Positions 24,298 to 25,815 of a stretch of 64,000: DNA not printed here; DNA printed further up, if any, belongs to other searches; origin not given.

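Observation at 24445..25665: Cytoplasmic DszB-like (sulfinate desulfinase-like) protein in an anaerobe, next to the GRE locus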

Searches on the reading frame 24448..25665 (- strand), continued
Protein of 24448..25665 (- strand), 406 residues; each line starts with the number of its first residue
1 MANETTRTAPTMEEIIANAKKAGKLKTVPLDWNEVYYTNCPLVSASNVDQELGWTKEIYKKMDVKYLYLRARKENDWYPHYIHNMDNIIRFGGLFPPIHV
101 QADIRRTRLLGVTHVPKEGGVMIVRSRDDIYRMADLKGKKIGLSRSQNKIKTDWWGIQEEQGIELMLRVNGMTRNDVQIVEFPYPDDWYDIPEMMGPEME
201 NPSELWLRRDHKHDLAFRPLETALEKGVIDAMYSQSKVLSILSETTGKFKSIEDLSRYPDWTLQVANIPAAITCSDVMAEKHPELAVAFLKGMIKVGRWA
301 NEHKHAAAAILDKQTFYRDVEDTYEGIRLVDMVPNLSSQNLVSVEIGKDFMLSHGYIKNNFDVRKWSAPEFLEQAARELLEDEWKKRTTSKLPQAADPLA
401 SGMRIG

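Call 63: find_encoding_contigs(protein=P0127, flank=8000, max_places=2)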
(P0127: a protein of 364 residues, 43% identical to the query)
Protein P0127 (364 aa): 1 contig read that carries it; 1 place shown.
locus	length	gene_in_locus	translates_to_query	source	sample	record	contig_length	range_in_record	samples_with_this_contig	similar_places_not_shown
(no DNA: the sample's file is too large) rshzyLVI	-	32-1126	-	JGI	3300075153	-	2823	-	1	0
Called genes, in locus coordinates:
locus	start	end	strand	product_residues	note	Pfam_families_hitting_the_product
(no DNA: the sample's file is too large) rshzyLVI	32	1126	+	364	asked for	PF09084:NMT1 (faint)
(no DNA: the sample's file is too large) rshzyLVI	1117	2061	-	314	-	PF19300:BPD_transp_1_N, PF00528:BPD_transp_1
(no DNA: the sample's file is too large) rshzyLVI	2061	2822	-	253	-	?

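Call 82: search_dna_similar(query=window:24448-25665:-, collection=plasmids, mode=protein, max_evalue=0.00001, max_rows=25)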
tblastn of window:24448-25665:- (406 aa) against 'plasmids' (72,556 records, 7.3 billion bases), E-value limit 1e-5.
Records with a match: 87; places in all: 149; records where one place covers at least 80% of the query: 84.
Best place of each record, by identity: 60-80% 4; <60% 83.
By first word of the organism name: Sinorhizobium 47; Rhizobium 22; Ensifer 5; Burkholderia 2; Neorhizobium 2; Sphingobium 1; Mesorhizobium 1; Paracoccus 1; Streptomyces 1; Mycobacterium 1; and 4 more.
By predicted mobility (MOB-suite, as given by PLSDB): conjugative 60; non-mobilizable 24; mobilizable 3.
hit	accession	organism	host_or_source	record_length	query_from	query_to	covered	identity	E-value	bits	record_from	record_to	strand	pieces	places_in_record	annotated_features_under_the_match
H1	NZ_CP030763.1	Rhizobium leguminosarum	Genomic DNA from Bacterial pure culture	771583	17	394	93%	70.6%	0e+0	582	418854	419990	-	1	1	ABC transporter substrate-binding protein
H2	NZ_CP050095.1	Rhizobium leguminosarum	Trifolium pratense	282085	21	396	93%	67.0%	7e-174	545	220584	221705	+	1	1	ABC transporter substrate-binding protein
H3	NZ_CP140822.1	Rhizobium johnstonii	Trifolium pratense,whole organism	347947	21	396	93%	67.0%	7e-174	545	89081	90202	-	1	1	ABC transporter substrate-binding protein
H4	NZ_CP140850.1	Rhizobium johnstonii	Trifolium pratense,whole organism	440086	21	396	93%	67.0%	7e-174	545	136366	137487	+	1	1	ABC transporter substrate-binding protein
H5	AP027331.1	Sphingobium sp. TomTYG65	-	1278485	33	375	84%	27.1%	2e-23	110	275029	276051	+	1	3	monooxygenase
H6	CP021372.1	Rhizobium sp. ACO-34A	Agave americana L.,cell ...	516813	2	375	92%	24.0%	3e-14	82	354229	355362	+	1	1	hypothetical protein (x2)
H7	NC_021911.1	Rhizobium etli bv. mimosae str. Mim1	Mimosa affinis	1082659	5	366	89%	24.3%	7e-20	100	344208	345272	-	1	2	record has no annotation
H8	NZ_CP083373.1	Ensifer canadensis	Melilotus albus,Cell Culture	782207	6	366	89%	24.3%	2e-21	103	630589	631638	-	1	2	ABC transporter substrate-binding protein | acyl-CoA dehydrogenase family protein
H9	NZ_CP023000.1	Rhizobium sp. 11515TR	Cell culture,agricultural soil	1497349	2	366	90%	23.5%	3e-23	109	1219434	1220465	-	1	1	record has no annotation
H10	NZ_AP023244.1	Mesorhizobium sp. 113-3-3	Lotus japonicus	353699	33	401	91%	22.8%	2e-22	107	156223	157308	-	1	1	ABC transporter substrate-binding protein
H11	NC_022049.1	Paracoccus aminophilus JCM 7686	-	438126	35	379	85%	24.4%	5e-20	100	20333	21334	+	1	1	ABC transporter substrate-binding protein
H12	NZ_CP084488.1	Ensifer adhaerens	cellculture,soil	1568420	35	375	84%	24.6%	6e-19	97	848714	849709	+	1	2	none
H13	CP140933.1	Sinorhizobium meliloti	Medicago lupulina,whole organism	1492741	33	366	82%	25.0%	9e-21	102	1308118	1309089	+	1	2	ABC transporter substrate-binding protein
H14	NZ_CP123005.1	Sinorhizobium meliloti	Medicago sativa,cell culture,nodules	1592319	33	366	82%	25.0%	9e-21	102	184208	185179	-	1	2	none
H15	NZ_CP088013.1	Rhizobium sp. T136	Melilotus albus,Cell culture,root nodule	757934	33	405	92%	22.3%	2e-18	95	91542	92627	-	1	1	ABC transporter substrate-binding protein | acyl-CoA dehydrogenase family protein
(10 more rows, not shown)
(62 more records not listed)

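Call 83: get_annotated_region(hit=H1, flank=12000)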
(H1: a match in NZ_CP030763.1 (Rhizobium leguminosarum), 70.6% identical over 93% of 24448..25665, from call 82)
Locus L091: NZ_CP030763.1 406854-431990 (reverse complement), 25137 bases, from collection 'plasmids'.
description: Rhizobium leguminosarum strain ATCC 14479 plasmid unnamed3, complete sequence
organism: Rhizobium leguminosarum (NCBI taxid 384)
taxonomy: Bacteria; Pseudomonadota; Alphaproteobacteria; Hyphomicrobiales; Rhizobiaceae; Rhizobium; Rhizobium leguminosarum
host: -; source: Genomic DNA from Bacterial pure culture; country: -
typing (MOB-suite, as given by PLSDB): conjugative; replicon rep_cluster_841; relaxase MOBQ; mating-pair formation MPF_T
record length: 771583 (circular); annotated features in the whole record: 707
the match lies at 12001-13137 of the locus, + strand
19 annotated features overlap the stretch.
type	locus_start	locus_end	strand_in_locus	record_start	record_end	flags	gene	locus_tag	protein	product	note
CDS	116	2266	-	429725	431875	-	-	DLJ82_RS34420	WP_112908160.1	mechanosensitive ion channel family protein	-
CDS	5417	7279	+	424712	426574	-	-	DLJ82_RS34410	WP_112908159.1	ATP-binding protein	-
CDS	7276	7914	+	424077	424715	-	-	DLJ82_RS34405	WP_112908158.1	response regulator transcription factor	GO:0000160 - phosphorelay signal transduction system [Evidence IEA]; GO:0006355 - regulation of DNA-templated ...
CDS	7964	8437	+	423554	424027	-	-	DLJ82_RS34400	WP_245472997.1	response regulator transcription factor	-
CDS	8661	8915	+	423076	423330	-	-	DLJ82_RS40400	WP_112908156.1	hypothetical protein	-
CDS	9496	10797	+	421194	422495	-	-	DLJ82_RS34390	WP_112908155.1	2-hydroxyacyl-CoA dehydratase family protein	-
CDS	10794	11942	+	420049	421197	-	-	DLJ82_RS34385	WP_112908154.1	2-hydroxyacyl-CoA dehydratase family protein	-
CDS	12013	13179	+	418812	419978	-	-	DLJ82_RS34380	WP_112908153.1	ABC transporter substrate-binding protein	-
CDS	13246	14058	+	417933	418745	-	-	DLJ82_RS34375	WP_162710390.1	acyl-CoA dehydratase activase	-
CDS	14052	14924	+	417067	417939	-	-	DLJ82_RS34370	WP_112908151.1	acyl-CoA dehydratase activase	-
CDS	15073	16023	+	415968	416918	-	-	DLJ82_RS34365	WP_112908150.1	bile acid:sodium symporter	-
CDS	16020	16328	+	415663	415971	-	-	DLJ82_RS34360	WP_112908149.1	rhodanese-like domain-containing protein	-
CDS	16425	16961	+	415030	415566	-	-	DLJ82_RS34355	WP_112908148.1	rhodanese-like domain-containing protein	-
CDS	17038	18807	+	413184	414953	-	sulP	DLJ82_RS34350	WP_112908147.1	sulfate permease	GO:0008272 - sulfate transport [Evidence IEA]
CDS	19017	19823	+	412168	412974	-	-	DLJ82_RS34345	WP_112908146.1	DUF4239 domain-containing protein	-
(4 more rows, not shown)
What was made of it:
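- On the Rhizobium plasmid it sits between the catalytic and ATPase subunits of the BCR-like enzyme (call 83).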

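Call 84: get_annotated_region(hit=H2, flank=12000)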
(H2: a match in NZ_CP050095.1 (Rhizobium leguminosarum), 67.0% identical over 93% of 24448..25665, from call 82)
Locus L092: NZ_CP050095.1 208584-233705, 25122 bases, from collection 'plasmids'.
description: Rhizobium leguminosarum bv. trifolii strain 22B plasmid pRL22b1, complete sequence
organism: Rhizobium leguminosarum (NCBI taxid 386)
taxonomy: Bacteria; Pseudomonadota; Alphaproteobacteria; Hyphomicrobiales; Rhizobiaceae; Rhizobium; Rhizobium leguminosarum
host: -; source: Trifolium pratense; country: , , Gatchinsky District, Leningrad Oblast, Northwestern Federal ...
typing (MOB-suite, as given by PLSDB): non-mobilizable; replicon rep_cluster_841
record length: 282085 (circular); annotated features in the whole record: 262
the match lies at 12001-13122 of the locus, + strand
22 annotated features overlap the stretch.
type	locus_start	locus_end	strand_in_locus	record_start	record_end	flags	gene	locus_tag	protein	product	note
CDS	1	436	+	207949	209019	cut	-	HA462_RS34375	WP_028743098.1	LLM class flavin-dependent oxidoreductase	-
CDS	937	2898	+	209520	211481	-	-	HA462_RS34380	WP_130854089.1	methyl-accepting chemotaxis protein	GO:0007165 - signal transduction [Evidence IEA]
CDS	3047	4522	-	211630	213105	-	mctP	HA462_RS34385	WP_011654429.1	sodium:solute symporter family monocarboxylate transporter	-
CDS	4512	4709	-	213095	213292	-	-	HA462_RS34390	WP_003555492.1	DUF3311 domain-containing protein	-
CDS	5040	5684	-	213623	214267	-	mctR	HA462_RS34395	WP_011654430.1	two-component system response regulator MctR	-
CDS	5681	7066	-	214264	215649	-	mctS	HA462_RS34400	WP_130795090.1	sensor histidine kinase MctS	-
CDS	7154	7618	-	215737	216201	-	-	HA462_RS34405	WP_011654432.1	Lrp/AsnC family transcriptional regulator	-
CDS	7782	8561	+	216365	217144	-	-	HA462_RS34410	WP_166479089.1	ATP-binding cassette domain-containing protein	-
CDS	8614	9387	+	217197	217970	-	-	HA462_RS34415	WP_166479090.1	transporter substrate-binding domain-containing protein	-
CDS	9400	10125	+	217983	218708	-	-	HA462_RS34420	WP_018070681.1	ABC transporter permease subunit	GO:0015837 - amine transport [Evidence IEA]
CDS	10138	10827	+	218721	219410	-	-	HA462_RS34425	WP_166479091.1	ABC transporter permease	-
CDS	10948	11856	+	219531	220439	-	-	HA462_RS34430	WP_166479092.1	homocysteine S-methyltransferase family protein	-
CDS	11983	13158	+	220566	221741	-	-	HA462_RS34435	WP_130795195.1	ABC transporter substrate-binding protein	-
CDS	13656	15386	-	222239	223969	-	-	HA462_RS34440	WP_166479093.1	FAD-dependent oxidoreductase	-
CDS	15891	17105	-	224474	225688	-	-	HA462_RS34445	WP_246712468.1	hypothetical protein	-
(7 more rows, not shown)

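Call 86: find_related_loci(query=L091:9496-10794:+, collection=metagenome_contigs, flank=7000)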
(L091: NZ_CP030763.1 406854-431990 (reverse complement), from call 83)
Query L091:9496-10794:+ (433 aa) in metagenome_contigs; peptide patterns used: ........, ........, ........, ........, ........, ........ (x = any residue, [..] = any of these).
121 stretches matched a pattern; 70 encode a relative of the query (tblastn E <= 1e-3); 69 distinct loci.
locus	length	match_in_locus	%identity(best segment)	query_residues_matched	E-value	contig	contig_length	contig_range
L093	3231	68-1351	94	1-428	0e+0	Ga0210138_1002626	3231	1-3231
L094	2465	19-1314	93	2-433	0e+0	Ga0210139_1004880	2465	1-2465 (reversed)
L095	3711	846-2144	91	1-433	0e+0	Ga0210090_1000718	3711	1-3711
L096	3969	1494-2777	90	1-428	0e+0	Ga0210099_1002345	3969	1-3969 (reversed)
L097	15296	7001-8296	88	1-432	0e+0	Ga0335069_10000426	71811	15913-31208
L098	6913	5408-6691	90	1-428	0e+0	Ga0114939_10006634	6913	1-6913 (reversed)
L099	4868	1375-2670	88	1-432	0e+0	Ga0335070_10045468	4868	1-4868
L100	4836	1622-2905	90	1-428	0e+0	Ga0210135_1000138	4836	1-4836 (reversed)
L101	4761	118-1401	90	1-428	0e+0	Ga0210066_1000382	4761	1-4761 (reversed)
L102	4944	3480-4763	90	1-428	0e+0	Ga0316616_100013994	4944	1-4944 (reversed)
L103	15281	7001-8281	90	2-428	0e+0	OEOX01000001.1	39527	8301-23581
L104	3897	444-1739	88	1-432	0e+0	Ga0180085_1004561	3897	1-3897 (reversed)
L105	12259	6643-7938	86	1-432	0e+0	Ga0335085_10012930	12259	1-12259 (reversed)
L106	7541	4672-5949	85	6-431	0e+0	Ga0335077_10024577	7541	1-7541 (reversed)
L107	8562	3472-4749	85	6-431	0e+0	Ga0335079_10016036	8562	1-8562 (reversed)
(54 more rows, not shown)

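Call 90: search_solved_structures(query=L091:9496-10794:+, max_evalue=0.01)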
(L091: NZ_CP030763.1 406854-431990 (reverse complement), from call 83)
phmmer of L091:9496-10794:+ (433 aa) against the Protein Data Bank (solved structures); distinct sequences matched with E-value up to 0.01: 5.
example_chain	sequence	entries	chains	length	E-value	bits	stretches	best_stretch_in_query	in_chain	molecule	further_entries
8s02_A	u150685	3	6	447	7.8e-23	84.2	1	43-320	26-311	BzdO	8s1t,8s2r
3o3m_A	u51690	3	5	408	1.2e-10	44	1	44-424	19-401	alpha subunit 2-hydroxyisocaproyl-CoA dehydratase | alpha-subunit 2-hydroxyisocaproyl-CoA dehydratase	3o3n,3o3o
9g87_A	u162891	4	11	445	2.1e-10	43.2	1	172-424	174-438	3-methylbenzoyl-CoA reductase beta subunit MbdO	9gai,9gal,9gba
7yyl_C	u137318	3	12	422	2.3e-09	39.8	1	106-420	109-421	Dehydratase family protein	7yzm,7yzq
6eno_A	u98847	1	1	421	4.2e-09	38.9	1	106-420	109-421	Dehydratase family protein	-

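Call 91: search_solved_structures(query=L091:10794-11939:+, max_evalue=0.01)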
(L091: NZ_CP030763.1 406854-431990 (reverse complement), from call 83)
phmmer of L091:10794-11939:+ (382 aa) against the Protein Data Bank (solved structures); distinct sequences matched with E-value up to 0.01: 5.
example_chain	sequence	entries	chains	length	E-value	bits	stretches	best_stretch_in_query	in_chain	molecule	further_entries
8s02_B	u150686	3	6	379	1.3e-40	143.1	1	24-378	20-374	BzdN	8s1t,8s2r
3o3m_B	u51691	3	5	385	4.7e-32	114.9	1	19-378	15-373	beta subunit 2-hydroxyacyl-CoA dehydratase | beta-subunit 2-hydroxyacyl-CoA dehydratase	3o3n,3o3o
7yyl_C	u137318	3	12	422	2.9e-27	99.1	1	29-377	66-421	Dehydratase family protein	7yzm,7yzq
6eno_A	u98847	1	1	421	5e-27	98.3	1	29-377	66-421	Dehydratase family protein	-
9g87_B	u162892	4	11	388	4.1e-25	92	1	4-290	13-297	3-methylbenzoyl-CoA reductase gamma subunit MbdN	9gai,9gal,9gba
